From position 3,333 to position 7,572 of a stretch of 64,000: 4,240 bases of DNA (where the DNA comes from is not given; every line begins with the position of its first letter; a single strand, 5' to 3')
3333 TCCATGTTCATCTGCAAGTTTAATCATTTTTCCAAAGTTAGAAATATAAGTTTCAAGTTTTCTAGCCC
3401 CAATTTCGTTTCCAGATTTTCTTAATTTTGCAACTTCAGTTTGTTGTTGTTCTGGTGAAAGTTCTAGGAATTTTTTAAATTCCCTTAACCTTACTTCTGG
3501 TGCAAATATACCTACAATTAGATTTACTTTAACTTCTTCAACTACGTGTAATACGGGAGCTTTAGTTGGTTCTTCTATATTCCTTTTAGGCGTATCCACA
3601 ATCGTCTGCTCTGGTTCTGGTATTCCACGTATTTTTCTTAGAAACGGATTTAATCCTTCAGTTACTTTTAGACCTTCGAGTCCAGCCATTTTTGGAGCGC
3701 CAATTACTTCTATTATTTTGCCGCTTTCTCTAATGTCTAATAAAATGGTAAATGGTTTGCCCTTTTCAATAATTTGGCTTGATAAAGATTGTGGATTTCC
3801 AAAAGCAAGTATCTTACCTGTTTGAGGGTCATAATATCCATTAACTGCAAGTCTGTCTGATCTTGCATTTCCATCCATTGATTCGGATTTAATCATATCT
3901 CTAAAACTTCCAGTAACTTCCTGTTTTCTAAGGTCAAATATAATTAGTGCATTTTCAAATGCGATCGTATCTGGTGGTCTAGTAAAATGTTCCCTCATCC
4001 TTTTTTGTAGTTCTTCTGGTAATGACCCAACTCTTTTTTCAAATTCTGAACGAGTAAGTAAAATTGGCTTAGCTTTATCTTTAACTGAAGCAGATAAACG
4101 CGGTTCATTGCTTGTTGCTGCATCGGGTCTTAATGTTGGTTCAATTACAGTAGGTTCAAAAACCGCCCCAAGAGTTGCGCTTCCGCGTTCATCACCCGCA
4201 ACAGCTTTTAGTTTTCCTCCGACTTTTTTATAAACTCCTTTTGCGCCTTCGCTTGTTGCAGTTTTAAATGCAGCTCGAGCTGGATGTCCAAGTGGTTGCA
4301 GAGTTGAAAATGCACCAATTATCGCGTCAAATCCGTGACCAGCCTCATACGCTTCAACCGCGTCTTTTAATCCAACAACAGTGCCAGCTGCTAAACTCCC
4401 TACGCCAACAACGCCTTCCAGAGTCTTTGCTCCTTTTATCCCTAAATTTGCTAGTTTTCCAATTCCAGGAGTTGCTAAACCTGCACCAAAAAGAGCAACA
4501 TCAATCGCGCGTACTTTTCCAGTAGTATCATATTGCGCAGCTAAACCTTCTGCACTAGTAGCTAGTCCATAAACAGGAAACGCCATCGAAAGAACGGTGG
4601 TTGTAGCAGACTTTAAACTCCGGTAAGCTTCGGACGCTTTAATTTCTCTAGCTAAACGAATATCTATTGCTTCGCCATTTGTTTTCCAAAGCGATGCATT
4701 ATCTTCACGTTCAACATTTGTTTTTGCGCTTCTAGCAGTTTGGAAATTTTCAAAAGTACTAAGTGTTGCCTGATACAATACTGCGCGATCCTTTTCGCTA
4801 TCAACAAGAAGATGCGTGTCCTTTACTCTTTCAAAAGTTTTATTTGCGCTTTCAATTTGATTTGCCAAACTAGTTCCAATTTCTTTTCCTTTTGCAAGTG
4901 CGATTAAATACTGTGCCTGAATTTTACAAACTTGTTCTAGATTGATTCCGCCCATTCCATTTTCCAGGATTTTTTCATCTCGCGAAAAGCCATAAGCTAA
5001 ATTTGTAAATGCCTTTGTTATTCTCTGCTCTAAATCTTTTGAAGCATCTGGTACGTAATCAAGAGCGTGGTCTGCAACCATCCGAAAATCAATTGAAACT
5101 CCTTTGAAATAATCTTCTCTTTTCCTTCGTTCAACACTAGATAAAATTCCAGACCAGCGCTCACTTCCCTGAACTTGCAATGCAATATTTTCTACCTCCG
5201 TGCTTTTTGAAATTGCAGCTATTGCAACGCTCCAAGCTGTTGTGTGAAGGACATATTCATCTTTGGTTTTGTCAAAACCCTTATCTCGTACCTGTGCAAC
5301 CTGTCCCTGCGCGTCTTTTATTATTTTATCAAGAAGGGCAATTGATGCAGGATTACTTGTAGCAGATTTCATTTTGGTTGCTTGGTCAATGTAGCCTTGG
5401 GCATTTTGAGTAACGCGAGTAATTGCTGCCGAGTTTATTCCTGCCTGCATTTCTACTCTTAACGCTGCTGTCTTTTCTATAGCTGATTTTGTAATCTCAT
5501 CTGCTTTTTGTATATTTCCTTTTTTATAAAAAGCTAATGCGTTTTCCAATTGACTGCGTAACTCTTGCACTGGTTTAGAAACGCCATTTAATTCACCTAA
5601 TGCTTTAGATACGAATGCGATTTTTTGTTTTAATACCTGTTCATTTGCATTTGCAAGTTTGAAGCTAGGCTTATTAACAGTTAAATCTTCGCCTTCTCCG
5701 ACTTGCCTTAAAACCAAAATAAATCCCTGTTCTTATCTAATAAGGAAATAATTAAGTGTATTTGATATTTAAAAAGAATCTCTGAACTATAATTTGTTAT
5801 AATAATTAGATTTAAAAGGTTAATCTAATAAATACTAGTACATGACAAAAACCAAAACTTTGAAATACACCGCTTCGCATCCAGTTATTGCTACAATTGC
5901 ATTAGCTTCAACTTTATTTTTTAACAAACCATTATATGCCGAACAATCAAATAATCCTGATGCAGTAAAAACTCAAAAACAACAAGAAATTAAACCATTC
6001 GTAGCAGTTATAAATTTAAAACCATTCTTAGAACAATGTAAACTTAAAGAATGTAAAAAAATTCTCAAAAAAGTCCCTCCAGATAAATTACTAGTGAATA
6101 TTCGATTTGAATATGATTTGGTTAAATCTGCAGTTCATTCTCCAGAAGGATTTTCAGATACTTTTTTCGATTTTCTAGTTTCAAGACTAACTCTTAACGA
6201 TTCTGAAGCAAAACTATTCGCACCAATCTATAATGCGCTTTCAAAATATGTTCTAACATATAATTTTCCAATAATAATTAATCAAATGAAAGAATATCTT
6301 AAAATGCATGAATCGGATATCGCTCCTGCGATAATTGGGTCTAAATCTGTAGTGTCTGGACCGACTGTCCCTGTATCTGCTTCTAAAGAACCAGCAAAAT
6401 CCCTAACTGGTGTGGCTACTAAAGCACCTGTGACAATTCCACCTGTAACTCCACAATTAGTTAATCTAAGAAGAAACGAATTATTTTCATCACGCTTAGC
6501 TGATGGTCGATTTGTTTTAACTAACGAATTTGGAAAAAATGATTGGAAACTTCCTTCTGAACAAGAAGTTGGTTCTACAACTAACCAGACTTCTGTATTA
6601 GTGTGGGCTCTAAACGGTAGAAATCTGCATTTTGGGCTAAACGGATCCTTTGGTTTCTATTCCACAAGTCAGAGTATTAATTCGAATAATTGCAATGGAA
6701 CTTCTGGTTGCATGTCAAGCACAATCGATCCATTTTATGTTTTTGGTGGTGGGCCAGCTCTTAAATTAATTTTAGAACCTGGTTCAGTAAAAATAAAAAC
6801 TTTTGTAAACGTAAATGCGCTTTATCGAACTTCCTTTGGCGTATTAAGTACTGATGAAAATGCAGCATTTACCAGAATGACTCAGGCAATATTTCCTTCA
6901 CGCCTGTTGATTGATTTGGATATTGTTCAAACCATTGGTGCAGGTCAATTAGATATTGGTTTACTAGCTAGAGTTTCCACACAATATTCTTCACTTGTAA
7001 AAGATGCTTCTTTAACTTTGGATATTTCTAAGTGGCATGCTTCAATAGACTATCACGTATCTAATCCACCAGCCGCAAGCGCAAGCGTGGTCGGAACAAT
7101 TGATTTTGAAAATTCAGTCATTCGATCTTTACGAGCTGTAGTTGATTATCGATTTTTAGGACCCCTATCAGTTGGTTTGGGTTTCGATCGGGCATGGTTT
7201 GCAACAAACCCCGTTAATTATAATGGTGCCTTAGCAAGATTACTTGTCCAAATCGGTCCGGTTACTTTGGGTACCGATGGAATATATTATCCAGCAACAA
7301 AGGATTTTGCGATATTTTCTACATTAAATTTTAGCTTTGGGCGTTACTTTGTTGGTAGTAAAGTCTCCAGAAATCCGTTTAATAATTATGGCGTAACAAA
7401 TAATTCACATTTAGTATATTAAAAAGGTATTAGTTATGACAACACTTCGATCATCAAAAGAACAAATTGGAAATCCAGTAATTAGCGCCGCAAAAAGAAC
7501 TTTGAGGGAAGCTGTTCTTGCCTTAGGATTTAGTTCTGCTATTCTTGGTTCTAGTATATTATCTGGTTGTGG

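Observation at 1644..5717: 1357-aa giant protein with effector-like modular architecture, divergent from two secreted proteins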

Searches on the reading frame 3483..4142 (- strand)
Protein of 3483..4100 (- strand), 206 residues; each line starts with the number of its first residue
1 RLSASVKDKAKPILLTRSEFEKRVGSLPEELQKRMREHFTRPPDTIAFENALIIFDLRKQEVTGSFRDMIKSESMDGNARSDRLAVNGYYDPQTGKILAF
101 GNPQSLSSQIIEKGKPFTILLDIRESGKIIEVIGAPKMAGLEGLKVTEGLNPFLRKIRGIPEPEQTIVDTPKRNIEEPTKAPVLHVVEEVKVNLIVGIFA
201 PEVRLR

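Call 19: search_protein_families(library=pfam, proteins=[window:3483-4100:-], max_evalue=10)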
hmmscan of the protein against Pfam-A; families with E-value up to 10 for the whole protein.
window:3483-4100:- (206 aa): 1 family
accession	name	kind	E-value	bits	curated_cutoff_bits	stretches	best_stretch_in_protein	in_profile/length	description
PF14793.11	DUF4478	-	0.079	13.4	25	1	97-144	39-86/109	Pyrimidine/purine nucleotide 5'-monophosphate nucleosidases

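Call 84: search_solved_structures(query=A4, max_evalue=10)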
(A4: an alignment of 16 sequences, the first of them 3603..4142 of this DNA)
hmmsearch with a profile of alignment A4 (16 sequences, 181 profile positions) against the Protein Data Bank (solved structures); distinct sequences matched with E-value up to 10: 3.
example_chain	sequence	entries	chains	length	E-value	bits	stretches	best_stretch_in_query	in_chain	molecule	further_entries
9lox_D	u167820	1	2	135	0.26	14.3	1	6-66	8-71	Histone H2B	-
1lm7_A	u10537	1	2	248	0.32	14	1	97-151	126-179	subdomain of Desmoplakin Carboxy-Terminal domain (DPCT)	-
5dzz_A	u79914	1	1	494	0.51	13.4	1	97-151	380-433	Desmoplakin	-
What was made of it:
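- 3615..4136 (-): aa 528-701: module B, a mobile domain of about 170 aa with no known fold match (motifs HF..P, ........, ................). No PDB sequence hit (call 84).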

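Call 90: predict_structure(alignment_id=A4)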
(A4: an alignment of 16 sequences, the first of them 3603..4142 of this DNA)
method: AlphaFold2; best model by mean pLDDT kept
length: 180 residues; sequences in the alignment: 16
mean_pLDDT: 86.0   pTM: 0.75
mean pLDDT of the five models: 86.0, 85.9, 84.8, 83.7, 81.3
residues with pLDDT >= 90: 112; 70-90: 25; 50-70: 43; < 50: 0
segments of 3 or more residues with pLDDT < 50: none
pLDDT, mean of each block of 10 residues (from residue 1): 62 63 86 97 96 96 96 89 80 79 96 95 97 93 95 95 68 66
secondary structure, 60 per line:
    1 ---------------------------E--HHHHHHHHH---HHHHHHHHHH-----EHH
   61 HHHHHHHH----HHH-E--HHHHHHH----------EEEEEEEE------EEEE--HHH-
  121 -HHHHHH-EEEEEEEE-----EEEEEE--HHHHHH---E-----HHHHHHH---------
elements in order: H31-39 H43-52 H59-68 H80-86 E97-104 E111-114 H122-127 E129-136 E142-147 H150-155 H165-171
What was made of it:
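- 3615..4136 (-): AF2 pLDDT 86, pTM 0.75 (call 90).
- On OspF/HopA1-type phospholyase (considered for module B): Module B model pLDDT 86 (call 90).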

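Call 92: fold_search(model_id=the predicted structure, library=pdb)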
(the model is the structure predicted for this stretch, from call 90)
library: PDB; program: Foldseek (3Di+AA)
matches with E <= 10: 287; with E <= 0.001: 0
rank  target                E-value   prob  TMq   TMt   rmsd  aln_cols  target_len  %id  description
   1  8pel_B                6.9e-01  0.18  0.24  0.22   5.7        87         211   13  Structure of C. thermophilum RNA exosome core (released 2024-06-26)
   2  1uds                  7.4e-01  0.14  0.21  0.16   6.5        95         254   16  Crystal structure of the tRNA processing enzyme RNase PH R126A mutant from Aquifex aeolicus (released 2003-09-23)
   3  8rmc_D                7.9e-01  0.06  0.17  0.22  13.6       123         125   15  Structure of the FDX2-bound core ISC complex (proximal conformation) (released 2024-12-18)
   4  1udo                  8.9e-01  0.13  0.21  0.16   6.5        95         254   16  Crystal structure of the tRNA processing enzyme RNase PH R86A mutant from Aquifex aeolicus (released 2003-09-23)
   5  3ic9_A                8.9e-01  0.10  0.19  0.09  14.6       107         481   11  The structure of dihydrolipoamide dehydrogenase from Colwellia psychrerythraea 34H. (released 2009-07-28)
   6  1udq                  9.5e-01  0.13  0.21  0.16   6.5        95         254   16  Crystal structure of the tRNA processing enzyme RNase PH T125A mutant from Aquifex aeolicus (released 2003-09-23)
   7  1udn                  1.1e+00  0.12  0.22  0.17   6.6        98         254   16  Crystal structure of the tRNA processing enzyme RNase PH from Aquifex aeolicus (released 2003-09-23)
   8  3ic9_C                1.2e+00  0.09  0.21  0.09  15.0       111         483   10  The structure of dihydrolipoamide dehydrogenase from Colwellia psychrerythraea 34H. (released 2009-07-28)
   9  3zvi_A                1.2e+00  0.05  0.15  0.08  12.4       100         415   15  Methylaspartate ammonia lyase from Clostridium tetanomorphum mutant L384A (released 2012-05-02)
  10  7jrk_A                1.2e+00  0.08  0.18  0.33  12.4        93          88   11  The Structure of BamE from Pseudomonas aeruginosa (released 2021-10-13)
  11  4gps                  1.2e+00  0.02  0.12  0.08  17.6       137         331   12  Crystal Structure of K. lactis Dxo1 (YDR370C) (released 2012-09-12)
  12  6tix_AAA              1.2e+00  0.02  0.11  0.06  16.7       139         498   12  Crystal structure of penicillin-binding protein 2 from Yersinia pestis in complex with mecillinam (released 2020-12-02)
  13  5wkp_H                1.3e+00  0.06  0.19  0.25  13.0       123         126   14  Crystal Structure of the Human mitochondrial Cysteine Desulfurase in complex with ISD11 and Iron-Sulfur Cluster Scaffo (released 2017-11-15)
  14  5wlw_H                1.4e+00  0.03  0.16  0.20  14.4       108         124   16  Crystal Structure of the Human Mitochondrial Cysteine Desulfurase with active Cysteine Loop within ISCU1 active site,  (released 2017-11-15)
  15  6tix_BBB              1.5e+00  0.04  0.09  0.04  11.1        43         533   26  Crystal structure of penicillin-binding protein 2 from Yersinia pestis in complex with mecillinam (released 2020-12-02)
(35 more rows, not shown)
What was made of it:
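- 3615..4136 (-): Best Foldseek PDB match E = 0.69 (call 92).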

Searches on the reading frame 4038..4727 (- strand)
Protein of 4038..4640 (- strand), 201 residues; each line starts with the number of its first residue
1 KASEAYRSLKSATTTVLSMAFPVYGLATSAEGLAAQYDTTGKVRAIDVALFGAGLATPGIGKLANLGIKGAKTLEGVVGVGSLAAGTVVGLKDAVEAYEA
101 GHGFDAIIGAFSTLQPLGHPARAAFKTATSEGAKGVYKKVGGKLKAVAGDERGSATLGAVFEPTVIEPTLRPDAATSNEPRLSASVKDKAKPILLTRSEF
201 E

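Call 19: search_protein_families(library=pfam, proteins=[window:4038-4640:-], max_evalue=10)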
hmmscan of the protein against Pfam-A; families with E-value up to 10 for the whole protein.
window:4038-4640:- (201 aa): 0 families

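Call 101: search_solved_structures(query=A5, max_evalue=10)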
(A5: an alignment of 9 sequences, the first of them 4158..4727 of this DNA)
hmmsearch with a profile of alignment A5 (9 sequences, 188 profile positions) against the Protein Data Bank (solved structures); distinct sequences matched with E-value up to 10: 20.
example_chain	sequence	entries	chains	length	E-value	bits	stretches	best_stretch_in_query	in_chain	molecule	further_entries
3h4p_A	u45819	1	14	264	0.47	13.2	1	55-87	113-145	Proteasome subunit alpha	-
1j2p_A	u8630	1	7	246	0.48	13.2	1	56-87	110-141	Proteasome alpha subunit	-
4gvv_A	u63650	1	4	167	0.58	12.9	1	64-122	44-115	De novo design serine hydrolase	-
4ess_A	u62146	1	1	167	0.59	12.9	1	64-122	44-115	OR187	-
3v45_A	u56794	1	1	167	0.6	12.8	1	64-122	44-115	Serine hydrolase OSH55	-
4etj_A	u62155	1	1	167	0.6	12.8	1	64-122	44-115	Serine hydrolase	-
4etk_A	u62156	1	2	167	0.65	12.7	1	64-122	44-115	De novo designed serine hydrolase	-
6he7_A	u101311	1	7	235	0.8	12.4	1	58-87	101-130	Proteasome subunit alpha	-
1j2q_A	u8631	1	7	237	0.81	12.4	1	58-87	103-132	Proteasome alpha subunit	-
6qm7_B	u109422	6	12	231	0.83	12.4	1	53-87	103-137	Proteasome alpha2 chain | Proteasome subunit alpha type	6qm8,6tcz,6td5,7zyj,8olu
6he8_A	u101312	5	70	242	0.83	12.4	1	58-87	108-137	Proteasome subunit alpha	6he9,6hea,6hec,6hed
6he5_A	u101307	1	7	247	0.86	12.3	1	58-87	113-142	Proteasome subunit alpha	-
2yga_A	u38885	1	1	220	1.3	11.8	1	75-123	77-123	ATP-DEPENDENT MOLECULAR CHAPERONE HSP82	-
6ec0_A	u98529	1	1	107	1.5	11.5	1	9-46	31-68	Keratin 1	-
6e2j_A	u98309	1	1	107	1.5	11.5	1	9-46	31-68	Keratin, type II cytoskeletal 1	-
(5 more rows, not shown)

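Call 102: search_protein_families(library=pfam, alignment_id=A5, max_evalue=1)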
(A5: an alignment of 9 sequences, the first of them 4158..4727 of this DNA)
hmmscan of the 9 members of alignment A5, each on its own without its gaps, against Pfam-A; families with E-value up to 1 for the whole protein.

A. member 1, window:4158-4727:- (190 aa): 0 families

B. families by the number of members that match (of 9 scanned): 7 families
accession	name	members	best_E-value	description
PF12920.12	TcdA_TcdB_pore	2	0.35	TcdA/TcdB pore forming domain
PF05642.16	Sporozoite_P67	1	0.007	Sporozoite P67 surface antigen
PF24282.1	DUF7470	1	0.03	Family of unknown function (DUF7470)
PF02722.21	MOSP_C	1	0.069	Major Outer Sheath Protein C-terminal domain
PF00662.26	Proton_antipo_N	1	0.095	NADH-Ubiquinone oxidoreductase (complex I), chain 5 N-terminus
PF02661.23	Fic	1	0.19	Fic/DOC family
PF14449.11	PT-TG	1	0.21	Pre-toxin TG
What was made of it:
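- Closest known: Multi-effector giant toxins. Different: The Pfam TcdA_TcdB_pore match is only E = 0.35, in 2 of 9 block sequences (call 102), which is not significant.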

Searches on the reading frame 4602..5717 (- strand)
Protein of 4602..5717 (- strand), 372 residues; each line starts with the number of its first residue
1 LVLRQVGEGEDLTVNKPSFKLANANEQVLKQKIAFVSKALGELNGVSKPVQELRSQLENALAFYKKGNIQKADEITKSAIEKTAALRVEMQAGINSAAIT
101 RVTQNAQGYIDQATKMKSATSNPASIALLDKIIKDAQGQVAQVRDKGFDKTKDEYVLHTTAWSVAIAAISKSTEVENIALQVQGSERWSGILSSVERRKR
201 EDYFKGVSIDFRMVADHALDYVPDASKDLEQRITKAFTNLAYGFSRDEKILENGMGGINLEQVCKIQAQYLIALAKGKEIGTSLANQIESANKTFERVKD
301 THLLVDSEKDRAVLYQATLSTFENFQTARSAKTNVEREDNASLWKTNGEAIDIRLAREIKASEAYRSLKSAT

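Call 19: search_protein_families(library=pfam, proteins=[window:4602-5717:-], max_evalue=10)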
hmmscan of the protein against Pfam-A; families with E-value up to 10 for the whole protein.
window:4602-5717:- (372 aa): 2 families
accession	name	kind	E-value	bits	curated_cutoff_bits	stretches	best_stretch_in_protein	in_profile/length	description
PF25060.1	ARM_TT21_2nd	-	0.035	14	27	1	20-138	30-142/270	Tetratricopeptide repeat protein 21 second ARM domain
PF13174.12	TPR_6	-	0.29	12.3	26.3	0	267-300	1-28/33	Tetratricopeptide repeat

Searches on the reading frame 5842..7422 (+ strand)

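Call 5: search_protein_families(library=pfam, proteins=[window:5842-7422:+], max_evalue=0.1)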
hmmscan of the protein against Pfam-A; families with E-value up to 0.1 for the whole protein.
window:5842-7422:+ (526 aa): 0 families

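Call 11: search_protein_families(library=ncbifam, proteins=[window:5842-7422:+], max_evalue=1)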
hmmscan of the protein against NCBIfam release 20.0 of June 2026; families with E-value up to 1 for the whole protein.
window:5842-7422:+ (526 aa): 1 family
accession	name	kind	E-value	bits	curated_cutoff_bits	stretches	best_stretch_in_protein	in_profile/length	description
TIGR04567.1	RNAP_delt_lowGC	equivalog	0.15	12.3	42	0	219-249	52-79/83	DNA-directed RNA polymerase subunit delta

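Call 12: search_protein_families(library=phrogs, proteins=[window:5842-7422:+], max_evalue=1)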
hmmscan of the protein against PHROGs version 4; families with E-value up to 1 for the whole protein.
window:5842-7422:+ (526 aa): 0 families
